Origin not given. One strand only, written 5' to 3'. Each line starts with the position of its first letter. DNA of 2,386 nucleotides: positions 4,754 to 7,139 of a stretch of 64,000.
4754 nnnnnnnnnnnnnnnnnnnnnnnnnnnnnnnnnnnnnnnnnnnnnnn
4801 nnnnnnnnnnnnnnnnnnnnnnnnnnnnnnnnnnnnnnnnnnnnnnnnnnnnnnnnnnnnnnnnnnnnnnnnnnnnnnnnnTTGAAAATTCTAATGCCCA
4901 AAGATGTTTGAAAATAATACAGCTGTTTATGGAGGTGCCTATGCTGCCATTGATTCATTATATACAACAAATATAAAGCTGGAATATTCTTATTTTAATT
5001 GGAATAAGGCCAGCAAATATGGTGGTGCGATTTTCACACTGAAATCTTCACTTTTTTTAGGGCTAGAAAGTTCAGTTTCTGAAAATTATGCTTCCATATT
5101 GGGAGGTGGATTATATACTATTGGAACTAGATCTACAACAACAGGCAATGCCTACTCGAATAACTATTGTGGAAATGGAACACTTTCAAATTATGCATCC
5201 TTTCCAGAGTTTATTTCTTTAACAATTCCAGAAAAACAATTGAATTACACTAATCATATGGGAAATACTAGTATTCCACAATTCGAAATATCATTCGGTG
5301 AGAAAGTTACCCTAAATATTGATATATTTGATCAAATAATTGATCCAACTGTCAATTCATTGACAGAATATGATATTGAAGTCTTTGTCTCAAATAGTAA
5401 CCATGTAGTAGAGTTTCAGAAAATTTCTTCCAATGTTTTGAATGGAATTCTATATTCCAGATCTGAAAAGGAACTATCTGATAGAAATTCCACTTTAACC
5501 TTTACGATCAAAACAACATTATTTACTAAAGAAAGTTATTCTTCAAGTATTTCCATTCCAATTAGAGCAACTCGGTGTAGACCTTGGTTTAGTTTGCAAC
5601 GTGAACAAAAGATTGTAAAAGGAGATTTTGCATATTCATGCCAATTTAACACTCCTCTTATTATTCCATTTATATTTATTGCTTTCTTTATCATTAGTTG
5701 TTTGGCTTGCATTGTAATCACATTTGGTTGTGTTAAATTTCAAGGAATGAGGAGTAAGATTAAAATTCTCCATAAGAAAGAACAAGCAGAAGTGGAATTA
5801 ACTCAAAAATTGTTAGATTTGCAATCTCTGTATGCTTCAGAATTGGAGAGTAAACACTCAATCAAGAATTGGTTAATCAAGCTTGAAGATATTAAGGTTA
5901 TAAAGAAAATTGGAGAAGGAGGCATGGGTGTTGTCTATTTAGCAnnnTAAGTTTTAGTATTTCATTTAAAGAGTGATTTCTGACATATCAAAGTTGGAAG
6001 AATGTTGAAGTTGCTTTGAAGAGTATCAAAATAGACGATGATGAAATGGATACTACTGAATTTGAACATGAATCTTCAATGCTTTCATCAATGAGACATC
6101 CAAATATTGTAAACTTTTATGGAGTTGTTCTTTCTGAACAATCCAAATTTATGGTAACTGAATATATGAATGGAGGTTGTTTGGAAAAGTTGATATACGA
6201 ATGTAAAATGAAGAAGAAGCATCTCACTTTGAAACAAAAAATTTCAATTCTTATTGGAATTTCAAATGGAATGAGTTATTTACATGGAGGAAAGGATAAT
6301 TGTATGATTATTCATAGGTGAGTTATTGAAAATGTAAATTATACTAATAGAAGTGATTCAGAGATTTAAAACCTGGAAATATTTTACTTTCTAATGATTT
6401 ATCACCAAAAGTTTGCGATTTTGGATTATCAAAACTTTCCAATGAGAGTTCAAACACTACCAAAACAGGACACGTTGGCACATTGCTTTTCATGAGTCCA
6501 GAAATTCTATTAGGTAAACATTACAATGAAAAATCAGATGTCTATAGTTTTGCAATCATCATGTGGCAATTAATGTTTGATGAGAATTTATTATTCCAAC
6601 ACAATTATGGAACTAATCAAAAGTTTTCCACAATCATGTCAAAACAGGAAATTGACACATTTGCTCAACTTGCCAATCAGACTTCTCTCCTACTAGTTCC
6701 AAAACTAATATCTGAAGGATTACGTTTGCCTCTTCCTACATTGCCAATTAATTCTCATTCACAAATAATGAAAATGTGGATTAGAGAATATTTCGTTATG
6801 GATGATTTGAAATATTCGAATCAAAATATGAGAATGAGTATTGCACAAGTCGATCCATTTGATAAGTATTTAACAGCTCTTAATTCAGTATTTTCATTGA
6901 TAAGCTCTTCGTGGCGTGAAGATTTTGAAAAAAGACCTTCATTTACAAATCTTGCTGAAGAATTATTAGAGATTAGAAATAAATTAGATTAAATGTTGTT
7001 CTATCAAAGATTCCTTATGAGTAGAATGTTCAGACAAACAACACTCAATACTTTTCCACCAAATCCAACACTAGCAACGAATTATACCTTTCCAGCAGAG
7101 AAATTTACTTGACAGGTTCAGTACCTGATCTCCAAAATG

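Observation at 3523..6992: Receptor kinase with a pectate-lyase/PbH1-like beta-helix ectodomain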

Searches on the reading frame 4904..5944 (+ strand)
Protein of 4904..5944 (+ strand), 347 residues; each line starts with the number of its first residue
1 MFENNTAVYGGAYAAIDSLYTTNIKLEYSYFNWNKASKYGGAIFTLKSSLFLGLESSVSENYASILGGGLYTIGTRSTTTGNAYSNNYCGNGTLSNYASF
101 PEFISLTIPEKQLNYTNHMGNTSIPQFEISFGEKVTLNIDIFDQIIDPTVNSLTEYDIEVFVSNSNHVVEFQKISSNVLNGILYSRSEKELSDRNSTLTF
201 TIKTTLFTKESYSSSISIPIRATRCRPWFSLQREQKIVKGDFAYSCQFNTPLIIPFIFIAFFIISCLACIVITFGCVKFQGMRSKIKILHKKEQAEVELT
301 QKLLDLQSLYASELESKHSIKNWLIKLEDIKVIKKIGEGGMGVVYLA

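Call 81: list_cluster_members(proteins=[P0100, window:4904-5944:+, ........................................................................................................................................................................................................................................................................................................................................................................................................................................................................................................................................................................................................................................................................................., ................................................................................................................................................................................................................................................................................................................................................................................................, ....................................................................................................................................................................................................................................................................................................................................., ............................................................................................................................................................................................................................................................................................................, window:3523-4878:+, window:6483-6989:+])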
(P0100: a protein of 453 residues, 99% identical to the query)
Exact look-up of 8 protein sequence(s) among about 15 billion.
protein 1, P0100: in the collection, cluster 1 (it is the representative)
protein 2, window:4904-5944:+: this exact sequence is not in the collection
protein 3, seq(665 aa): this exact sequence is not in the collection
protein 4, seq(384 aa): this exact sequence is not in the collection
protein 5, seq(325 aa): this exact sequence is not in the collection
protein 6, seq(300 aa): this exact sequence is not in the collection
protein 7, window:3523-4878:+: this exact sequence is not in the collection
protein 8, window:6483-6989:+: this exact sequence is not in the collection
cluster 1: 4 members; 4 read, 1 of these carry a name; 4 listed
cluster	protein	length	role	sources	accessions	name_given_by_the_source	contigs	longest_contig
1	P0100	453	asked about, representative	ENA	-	-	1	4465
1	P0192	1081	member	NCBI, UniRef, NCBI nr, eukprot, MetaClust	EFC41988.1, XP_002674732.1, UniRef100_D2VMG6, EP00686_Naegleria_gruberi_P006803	hypothetical protein NAEGRDRAFT_80536 [Naegleria gruberi] | Uncharacterized protein FM172 n=1 Tax=Naegleria gruberi TaxID=5762 RepID=D2VMG6_NAEGR | uncharacterized protein NAEGRDRAFT_80536 [Naegleria gruberi]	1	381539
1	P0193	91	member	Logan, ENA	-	-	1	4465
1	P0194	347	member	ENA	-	-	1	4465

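Call 87: search_protein_families(library=pfam, proteins=[P0192], max_evalue=0.001)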
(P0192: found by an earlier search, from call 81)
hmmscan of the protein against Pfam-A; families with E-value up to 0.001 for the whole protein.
P0192 (1081 aa): 3 families
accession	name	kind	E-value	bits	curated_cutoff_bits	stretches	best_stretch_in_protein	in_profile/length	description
PF07714.23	PK_Tyr_Ser-Thr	-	1.1e-51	176.1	23.1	1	746-945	1-200/258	Protein tyrosine and serine/threonine kinase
PF00069.31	Pkinase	-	1.2e-50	172.8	31.7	1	747-1070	2-258/263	Protein kinase domain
PF17667.7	Pkinase_fungal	-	6e-05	22.4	24.1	1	866-940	305-385/387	Fungal protein kinase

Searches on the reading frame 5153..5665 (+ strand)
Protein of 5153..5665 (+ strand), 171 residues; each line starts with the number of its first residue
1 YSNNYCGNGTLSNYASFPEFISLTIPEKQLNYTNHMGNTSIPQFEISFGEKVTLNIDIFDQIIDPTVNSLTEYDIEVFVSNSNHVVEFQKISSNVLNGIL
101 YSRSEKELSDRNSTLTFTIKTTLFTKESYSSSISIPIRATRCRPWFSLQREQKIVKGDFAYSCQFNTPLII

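Call 57: predict_structure(alignment_id=A3)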
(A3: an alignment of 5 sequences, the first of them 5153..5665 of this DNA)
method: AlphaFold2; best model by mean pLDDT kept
length: 171 residues; sequences in the alignment: 5
mean_pLDDT: 67.2   pTM: 0.61
mean pLDDT of the five models: 67.2, 64.2, 60.8, 60.1, 35.6
residues with pLDDT >= 90: 1; 70-90: 81; 50-70: 60; < 50: 29
segments of 3 or more residues with pLDDT < 50: 9-18, 34-39, 60-70
pLDDT, mean of each block of 10 residues (from residue 1): 48 49 64 48 75 69 43 69 74 74 74 72 59 76 86 81 81 60
secondary structure, 60 per line:
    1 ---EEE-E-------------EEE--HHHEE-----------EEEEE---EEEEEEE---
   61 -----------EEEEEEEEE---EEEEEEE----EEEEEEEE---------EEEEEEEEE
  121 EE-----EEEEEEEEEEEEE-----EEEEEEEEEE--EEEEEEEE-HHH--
elements in order: E4-6 E22-24 E43-47 E51-57 E72-80 E84-90 E95-102 E112-122 E128-140 E146-155 E158-165

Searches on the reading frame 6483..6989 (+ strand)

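Call 87: search_protein_families(library=pfam, proteins=[P0192], max_evalue=0.001)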
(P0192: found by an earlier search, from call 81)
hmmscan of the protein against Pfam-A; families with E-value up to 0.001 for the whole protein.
P0192 (1081 aa): 3 families
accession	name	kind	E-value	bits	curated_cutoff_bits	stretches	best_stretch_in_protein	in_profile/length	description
PF07714.23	PK_Tyr_Ser-Thr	-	1.1e-51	176.1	23.1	1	746-945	1-200/258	Protein tyrosine and serine/threonine kinase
PF00069.31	Pkinase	-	1.2e-50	172.8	31.7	1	747-1070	2-258/263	Protein kinase domain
PF17667.7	Pkinase_fungal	-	6e-05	22.4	24.1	1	866-940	305-385/387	Fungal protein kinase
